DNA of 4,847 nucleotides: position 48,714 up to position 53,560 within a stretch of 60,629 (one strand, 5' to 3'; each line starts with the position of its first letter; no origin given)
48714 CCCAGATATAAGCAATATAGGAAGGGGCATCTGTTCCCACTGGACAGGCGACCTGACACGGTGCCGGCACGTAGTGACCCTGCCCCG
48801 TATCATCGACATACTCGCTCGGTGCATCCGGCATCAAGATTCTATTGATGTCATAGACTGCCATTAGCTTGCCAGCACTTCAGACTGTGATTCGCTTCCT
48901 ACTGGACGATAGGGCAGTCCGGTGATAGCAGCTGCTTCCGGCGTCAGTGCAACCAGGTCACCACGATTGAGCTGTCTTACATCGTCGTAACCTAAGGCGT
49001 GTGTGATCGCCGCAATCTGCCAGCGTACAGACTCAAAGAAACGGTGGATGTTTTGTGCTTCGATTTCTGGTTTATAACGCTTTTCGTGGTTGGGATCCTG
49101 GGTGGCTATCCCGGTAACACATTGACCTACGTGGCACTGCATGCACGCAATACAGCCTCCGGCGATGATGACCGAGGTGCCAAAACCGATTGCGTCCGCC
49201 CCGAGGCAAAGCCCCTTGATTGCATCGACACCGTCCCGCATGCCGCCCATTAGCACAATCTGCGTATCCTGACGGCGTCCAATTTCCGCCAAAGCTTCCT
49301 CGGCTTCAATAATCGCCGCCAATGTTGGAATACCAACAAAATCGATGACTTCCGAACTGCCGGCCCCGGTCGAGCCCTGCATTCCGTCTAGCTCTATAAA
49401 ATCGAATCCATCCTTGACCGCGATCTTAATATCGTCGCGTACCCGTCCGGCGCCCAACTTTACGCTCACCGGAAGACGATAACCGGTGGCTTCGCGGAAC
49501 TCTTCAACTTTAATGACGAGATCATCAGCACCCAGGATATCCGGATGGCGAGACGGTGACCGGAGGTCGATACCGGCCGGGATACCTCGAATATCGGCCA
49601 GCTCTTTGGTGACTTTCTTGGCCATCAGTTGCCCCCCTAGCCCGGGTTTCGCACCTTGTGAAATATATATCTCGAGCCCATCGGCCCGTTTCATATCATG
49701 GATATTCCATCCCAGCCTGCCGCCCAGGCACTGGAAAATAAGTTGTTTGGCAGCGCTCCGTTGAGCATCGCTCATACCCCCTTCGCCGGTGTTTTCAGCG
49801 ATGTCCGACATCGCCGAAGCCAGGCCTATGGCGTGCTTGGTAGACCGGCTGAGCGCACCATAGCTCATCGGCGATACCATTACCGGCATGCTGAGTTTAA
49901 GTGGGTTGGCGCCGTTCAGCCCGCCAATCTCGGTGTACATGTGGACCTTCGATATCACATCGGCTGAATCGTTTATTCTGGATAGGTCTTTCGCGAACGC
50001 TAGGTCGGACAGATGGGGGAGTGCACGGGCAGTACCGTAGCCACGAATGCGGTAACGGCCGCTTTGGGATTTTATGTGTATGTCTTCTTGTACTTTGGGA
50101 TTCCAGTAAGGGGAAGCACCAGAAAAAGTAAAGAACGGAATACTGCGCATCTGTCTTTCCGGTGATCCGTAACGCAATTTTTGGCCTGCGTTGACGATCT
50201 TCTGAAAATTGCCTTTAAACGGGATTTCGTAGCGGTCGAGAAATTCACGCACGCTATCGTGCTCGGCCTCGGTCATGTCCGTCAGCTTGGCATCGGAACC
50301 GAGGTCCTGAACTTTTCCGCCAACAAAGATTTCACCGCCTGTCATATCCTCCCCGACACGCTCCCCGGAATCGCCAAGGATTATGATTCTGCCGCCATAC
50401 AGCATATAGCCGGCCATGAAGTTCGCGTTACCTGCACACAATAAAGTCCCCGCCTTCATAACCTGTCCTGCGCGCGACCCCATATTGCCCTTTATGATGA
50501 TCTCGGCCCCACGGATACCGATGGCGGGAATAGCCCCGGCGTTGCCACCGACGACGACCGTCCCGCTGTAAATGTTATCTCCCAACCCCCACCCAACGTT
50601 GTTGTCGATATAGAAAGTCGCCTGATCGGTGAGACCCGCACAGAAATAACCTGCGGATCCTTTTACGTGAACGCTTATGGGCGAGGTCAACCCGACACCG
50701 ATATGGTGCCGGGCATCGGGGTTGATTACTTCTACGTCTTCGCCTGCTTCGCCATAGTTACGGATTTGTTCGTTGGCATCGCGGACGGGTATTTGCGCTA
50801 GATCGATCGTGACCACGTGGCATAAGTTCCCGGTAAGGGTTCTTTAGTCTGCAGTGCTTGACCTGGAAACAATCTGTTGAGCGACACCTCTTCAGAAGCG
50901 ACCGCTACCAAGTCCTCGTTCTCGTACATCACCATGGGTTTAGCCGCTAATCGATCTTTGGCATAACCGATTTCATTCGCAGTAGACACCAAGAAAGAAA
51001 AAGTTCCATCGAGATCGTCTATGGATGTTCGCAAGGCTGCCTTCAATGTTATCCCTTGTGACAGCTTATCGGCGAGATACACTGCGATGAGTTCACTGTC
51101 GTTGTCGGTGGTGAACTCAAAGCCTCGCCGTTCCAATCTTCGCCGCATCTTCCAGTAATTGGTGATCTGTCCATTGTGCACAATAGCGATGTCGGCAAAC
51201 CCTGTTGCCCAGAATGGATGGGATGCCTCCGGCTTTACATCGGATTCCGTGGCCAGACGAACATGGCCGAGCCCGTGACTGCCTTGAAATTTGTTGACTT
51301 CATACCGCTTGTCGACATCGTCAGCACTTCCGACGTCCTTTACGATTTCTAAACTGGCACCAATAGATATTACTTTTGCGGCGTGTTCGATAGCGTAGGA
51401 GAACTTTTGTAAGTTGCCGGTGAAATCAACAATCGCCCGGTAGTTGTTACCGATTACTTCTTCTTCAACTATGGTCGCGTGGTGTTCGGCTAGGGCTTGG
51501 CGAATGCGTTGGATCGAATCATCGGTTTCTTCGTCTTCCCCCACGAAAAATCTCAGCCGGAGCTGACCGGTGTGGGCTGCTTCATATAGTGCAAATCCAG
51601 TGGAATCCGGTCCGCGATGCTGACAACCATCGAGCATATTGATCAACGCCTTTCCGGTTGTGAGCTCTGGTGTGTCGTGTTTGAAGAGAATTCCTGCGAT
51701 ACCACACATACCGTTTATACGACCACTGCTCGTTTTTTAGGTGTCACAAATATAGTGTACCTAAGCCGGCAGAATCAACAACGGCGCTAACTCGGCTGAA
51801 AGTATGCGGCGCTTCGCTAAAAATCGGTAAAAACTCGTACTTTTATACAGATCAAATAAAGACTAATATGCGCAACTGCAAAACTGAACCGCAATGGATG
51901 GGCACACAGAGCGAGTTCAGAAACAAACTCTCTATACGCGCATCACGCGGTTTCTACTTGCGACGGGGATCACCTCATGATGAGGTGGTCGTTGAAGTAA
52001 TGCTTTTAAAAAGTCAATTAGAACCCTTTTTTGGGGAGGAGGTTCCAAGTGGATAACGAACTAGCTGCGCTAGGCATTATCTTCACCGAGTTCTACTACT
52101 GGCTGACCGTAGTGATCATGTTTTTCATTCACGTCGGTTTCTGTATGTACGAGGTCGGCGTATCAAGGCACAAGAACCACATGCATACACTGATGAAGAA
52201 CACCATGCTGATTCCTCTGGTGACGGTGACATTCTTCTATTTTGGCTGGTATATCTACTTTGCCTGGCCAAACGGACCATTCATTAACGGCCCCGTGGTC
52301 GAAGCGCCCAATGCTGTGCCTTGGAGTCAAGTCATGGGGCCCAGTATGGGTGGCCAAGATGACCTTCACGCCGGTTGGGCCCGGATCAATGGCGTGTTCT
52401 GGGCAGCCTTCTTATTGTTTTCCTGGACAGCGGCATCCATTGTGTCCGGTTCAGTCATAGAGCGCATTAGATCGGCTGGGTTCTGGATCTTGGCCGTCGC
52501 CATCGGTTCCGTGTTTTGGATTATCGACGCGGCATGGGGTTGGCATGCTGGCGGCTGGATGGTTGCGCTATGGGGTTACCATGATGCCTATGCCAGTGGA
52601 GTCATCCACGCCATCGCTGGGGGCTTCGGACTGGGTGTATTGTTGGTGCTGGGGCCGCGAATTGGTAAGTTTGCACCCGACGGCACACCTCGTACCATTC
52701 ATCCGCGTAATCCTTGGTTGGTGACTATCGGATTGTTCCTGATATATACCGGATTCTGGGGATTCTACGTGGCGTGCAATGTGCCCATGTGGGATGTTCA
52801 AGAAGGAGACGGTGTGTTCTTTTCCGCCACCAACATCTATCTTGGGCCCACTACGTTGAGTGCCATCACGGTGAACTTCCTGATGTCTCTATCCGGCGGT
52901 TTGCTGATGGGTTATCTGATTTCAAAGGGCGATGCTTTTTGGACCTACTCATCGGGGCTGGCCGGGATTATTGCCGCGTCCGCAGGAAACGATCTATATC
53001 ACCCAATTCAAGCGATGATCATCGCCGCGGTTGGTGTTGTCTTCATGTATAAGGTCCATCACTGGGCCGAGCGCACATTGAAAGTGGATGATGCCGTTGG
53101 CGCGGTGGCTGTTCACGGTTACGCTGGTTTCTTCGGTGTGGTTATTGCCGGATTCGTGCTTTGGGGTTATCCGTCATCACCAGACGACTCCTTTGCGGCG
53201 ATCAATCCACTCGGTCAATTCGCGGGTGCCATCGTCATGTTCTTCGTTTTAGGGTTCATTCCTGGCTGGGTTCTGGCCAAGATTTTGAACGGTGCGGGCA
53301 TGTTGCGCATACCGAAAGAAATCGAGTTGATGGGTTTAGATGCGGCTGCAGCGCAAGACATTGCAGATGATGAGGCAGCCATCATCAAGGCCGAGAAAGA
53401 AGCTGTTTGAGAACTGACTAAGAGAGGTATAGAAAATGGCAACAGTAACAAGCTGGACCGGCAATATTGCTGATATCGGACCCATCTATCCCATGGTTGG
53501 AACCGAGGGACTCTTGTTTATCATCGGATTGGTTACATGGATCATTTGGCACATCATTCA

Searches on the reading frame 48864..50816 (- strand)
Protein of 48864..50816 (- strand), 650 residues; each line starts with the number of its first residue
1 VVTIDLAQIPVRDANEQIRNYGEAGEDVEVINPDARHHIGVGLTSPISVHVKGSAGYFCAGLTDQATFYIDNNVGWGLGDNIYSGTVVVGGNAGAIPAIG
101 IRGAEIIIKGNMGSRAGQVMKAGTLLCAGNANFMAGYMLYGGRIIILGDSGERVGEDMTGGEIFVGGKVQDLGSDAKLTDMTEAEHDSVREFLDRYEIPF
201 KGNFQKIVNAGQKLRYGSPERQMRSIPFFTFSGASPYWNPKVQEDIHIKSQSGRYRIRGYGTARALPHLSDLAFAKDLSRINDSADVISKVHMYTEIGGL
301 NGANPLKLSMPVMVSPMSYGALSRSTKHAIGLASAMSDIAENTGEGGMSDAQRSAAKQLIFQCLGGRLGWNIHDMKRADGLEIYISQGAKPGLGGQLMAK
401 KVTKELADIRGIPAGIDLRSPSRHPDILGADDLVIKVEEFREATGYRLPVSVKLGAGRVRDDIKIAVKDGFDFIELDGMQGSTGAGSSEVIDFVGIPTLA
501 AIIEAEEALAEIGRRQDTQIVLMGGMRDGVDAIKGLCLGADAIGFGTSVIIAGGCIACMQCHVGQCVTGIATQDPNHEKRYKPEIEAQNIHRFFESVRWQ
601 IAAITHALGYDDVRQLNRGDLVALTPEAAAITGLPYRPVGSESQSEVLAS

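Call 11: search_protein_families(library=pfam, proteins=[window:48864-50816:-])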
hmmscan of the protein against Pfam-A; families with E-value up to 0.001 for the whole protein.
window:48864-50816:- (650 aa): 3 families
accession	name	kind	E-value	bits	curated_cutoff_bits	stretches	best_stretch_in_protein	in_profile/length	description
PF01645.23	Glu_synthase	-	1.1e-91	308.2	20.4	1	304-610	61-368/369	Conserved region in glutamate synthase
PF01493.24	GXGXG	-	4e-14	53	32.5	1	33-172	17-169/190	GXGXG motif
PF01070.24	FMN_dh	-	6.5e-06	25.9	24.9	1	502-552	263-308/350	FMN-dependent dehydrogenase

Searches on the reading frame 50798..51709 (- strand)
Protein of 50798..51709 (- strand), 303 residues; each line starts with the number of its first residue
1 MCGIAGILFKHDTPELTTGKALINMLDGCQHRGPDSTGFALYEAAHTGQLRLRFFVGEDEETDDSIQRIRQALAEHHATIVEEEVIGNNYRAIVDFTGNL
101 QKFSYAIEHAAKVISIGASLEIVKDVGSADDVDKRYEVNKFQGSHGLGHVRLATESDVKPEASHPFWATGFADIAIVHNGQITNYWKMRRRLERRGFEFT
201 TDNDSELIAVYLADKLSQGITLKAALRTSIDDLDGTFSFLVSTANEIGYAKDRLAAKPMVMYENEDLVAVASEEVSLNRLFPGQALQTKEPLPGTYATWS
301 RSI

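Call 11: search_protein_families(library=pfam, proteins=[window:50798-51709:-])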
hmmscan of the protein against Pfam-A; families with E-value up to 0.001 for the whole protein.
window:50798-51709:- (303 aa): 3 families
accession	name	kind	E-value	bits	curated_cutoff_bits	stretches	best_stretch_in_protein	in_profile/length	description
PF13522.11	GATase_6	-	3.3e-19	69.6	27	1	140-273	7-130/130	Glutamine amidotransferase domain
PF13537.11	GATase_7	-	1.1e-18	67.9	25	1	149-277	1-121/123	Glutamine amidotransferase domain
PF13230.11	GATase_4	-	2.6e-06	27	23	1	143-268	71-191/272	Glutamine amidotransferases class-II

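Call 37: find_encoding_contigs(protein=window:50798-51709:-, flank=2000, max_places=4)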
Protein window:50798-51709:- (303 aa): no gene with exactly this product is on record in the collection.

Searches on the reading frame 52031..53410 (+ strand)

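Call 48: search_protein_families(library=ncbifam, proteins=[window:52031-53410:+], max_evalue=1e-10)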
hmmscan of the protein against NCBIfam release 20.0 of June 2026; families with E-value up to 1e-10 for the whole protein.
window:52031-53410:+ (459 aa): 2 families
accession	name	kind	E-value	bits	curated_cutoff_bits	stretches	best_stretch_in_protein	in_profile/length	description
TIGR00836.1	amt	subfamily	7.7e-51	173.3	343.3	1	22-441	4-401/406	ammonium transporter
TIGR03644.1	marine_trans_1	hypoth_equivalog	3.3e-45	154.6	514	1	18-439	3-394/404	probable ammonium transporter, marine subtype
